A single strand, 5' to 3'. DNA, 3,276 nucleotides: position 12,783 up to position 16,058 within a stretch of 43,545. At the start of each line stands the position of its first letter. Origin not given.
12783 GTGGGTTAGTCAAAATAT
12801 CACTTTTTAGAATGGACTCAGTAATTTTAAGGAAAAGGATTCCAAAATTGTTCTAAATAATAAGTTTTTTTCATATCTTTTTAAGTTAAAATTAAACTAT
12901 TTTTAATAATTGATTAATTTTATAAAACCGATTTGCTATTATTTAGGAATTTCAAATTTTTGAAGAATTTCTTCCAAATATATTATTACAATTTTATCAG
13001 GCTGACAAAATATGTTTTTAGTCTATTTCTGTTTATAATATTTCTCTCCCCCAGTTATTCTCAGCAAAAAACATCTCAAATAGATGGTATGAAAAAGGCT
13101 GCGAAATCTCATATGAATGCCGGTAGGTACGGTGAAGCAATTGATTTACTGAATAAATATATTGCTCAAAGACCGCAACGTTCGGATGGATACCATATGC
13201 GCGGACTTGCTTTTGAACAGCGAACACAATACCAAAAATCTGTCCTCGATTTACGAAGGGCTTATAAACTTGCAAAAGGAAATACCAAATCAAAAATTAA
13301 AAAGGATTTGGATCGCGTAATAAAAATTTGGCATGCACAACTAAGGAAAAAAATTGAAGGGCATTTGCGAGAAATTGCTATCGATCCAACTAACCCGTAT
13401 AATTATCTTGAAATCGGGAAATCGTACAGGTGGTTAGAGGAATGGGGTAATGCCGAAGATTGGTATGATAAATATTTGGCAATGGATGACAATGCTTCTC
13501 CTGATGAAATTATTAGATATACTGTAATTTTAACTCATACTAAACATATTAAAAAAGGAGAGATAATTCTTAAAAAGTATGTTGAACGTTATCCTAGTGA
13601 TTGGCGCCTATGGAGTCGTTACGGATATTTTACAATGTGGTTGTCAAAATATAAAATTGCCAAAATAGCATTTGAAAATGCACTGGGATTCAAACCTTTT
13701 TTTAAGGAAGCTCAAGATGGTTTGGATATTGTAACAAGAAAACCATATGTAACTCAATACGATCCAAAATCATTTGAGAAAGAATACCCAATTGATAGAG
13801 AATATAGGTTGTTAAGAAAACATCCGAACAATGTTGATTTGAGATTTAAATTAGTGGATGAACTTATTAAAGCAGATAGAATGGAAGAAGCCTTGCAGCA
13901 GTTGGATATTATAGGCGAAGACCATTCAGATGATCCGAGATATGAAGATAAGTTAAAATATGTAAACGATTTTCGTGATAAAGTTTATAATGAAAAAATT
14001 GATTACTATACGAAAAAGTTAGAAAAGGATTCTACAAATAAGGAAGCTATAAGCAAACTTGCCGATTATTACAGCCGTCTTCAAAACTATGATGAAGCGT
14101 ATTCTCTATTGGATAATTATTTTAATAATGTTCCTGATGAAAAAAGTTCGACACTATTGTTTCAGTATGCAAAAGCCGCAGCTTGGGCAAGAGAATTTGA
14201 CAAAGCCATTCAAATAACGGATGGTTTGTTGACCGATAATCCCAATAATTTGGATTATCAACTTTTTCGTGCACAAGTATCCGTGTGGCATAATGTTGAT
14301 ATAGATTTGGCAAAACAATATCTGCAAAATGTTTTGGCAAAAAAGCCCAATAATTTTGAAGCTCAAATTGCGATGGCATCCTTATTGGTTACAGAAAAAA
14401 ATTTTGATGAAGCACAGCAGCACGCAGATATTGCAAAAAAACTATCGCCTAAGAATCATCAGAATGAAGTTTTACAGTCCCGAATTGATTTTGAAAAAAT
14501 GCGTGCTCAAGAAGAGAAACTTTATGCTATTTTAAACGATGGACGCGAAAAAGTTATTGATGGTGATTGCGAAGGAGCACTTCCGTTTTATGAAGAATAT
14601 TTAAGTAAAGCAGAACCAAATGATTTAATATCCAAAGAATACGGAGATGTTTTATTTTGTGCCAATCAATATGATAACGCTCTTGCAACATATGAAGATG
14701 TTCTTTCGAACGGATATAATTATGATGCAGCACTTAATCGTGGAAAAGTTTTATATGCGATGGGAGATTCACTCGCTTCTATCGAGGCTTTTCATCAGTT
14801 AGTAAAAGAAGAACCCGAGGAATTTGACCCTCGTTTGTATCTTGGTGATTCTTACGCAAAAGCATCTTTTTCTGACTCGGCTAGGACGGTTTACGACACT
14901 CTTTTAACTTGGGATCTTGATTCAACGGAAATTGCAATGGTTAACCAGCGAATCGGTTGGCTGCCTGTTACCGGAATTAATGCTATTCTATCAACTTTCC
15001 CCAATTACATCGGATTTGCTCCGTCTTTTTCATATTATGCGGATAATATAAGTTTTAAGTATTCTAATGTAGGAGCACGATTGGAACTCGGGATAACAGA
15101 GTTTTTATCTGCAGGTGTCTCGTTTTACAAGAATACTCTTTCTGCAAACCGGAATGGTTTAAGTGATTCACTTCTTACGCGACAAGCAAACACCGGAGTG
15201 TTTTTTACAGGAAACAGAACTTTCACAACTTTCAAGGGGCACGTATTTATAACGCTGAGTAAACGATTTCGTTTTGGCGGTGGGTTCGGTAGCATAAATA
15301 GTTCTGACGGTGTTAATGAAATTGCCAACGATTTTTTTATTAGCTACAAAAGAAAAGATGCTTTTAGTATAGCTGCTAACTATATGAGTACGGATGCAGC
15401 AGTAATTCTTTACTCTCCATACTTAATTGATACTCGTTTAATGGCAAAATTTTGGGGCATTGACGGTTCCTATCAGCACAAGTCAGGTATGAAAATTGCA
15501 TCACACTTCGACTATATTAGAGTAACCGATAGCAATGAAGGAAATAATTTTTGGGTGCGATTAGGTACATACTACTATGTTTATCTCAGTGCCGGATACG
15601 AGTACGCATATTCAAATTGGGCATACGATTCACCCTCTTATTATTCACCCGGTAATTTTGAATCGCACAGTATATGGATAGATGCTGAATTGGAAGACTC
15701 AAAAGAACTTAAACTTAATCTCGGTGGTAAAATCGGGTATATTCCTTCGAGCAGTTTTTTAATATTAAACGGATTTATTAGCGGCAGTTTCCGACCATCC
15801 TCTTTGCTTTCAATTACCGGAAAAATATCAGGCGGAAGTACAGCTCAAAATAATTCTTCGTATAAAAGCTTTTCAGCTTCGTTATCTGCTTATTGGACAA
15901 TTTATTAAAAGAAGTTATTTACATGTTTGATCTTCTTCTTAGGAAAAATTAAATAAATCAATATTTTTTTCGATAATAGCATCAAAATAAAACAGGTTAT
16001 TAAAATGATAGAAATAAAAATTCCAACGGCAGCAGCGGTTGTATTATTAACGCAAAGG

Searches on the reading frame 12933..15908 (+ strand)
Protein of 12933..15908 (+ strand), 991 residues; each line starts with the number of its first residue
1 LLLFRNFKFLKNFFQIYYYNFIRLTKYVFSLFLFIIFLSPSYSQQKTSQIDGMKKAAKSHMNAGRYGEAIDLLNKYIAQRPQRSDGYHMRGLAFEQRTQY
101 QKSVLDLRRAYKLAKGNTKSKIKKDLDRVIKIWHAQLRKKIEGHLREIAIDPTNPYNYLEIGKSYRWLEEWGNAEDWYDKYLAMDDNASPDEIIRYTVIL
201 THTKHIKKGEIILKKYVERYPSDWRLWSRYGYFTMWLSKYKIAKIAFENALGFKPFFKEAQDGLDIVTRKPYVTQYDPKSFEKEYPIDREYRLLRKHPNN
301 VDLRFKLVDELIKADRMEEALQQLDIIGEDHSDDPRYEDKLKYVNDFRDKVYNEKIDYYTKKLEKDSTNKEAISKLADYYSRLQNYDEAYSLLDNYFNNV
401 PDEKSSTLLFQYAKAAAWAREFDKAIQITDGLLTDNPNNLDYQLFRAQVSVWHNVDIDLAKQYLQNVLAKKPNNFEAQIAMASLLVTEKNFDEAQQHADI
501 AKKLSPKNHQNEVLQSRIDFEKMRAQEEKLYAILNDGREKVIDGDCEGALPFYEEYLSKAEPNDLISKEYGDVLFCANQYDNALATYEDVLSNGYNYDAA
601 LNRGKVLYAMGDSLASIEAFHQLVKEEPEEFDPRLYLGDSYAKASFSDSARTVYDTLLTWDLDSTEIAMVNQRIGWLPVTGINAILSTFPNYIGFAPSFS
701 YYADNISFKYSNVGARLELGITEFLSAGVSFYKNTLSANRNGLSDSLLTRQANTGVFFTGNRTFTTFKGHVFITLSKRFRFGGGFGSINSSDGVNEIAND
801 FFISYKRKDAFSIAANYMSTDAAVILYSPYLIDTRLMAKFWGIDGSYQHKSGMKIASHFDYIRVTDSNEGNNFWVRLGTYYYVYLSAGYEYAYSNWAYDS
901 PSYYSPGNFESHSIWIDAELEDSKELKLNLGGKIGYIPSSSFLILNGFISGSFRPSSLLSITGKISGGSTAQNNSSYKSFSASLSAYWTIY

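Call 21: search_protein_families(library=pfam, proteins=[window:12933-15908:+])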
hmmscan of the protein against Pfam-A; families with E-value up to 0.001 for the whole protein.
window:12933-15908:+ (991 aa): 15 families
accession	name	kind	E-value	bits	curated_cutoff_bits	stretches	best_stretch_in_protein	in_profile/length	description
PF14559.12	TPR_19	-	3.5e-33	114.2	25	2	456-498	6-48/68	Tetratricopeptide repeat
PF13428.12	TPR_14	-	1.8e-22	78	23.5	0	55-90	6-41/44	Tetratricopeptide repeat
PF13432.12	TPR_16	-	6.2e-18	65.4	32.7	0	55-116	2-63/65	Tetratricopeptide repeat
PF07719.23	TPR_2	-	2.4e-14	52.6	27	0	85-117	2-34/34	Tetratricopeptide repeat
PF13431.12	TPR_17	-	1.4e-09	37.9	24.4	0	359-389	2-32/34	Tetratricopeptide repeat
PF14561.12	TPR_20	-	1.6e-09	38.4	25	0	294-330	15-52/90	Tetratricopeptide repeat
PF25064.1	ARM_TT21_5th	-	4e-08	34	27.8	0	452-511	12-71/117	TT21 fifth ARM repeats domain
PF13174.12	TPR_6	-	1.5e-07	32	26.3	0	598-629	1-32/33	Tetratricopeptide repeat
PF23914.1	TPR_CcmH_CycH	-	3.2e-07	30.8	42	0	421-510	65-156/158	Cytochrome c-type biogenesis protein H TPR domain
PF12895.13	ANAPC3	-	4.8e-07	30.4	27.2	0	352-427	5-77/82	Anaphase-promoting complex, cyclosome, subunit 3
PF24575.1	TPR_Slam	-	4e-06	27.6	35.2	0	456-497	62-103/104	Surface lipoprotein assembly modifier, N-terminal TPR repeats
PF13424.12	TPR_12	-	2.8e-05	24.7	30.1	0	58-115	11-76/77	Tetratricopeptide repeat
PF13414.12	TPR_11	-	6.3e-05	23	26.8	0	63-96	7-40/42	TPR repeat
PF09976.15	TPR_21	-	9.6e-05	22.6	25.5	0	530-626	76-175/193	Tetratricopeptide repeat-like domain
PF14853.12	Fis1_TPR_C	-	0.00072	20.1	25.3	0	489-519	15-45/53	Fis1 C-terminal tetratricopeptide repeat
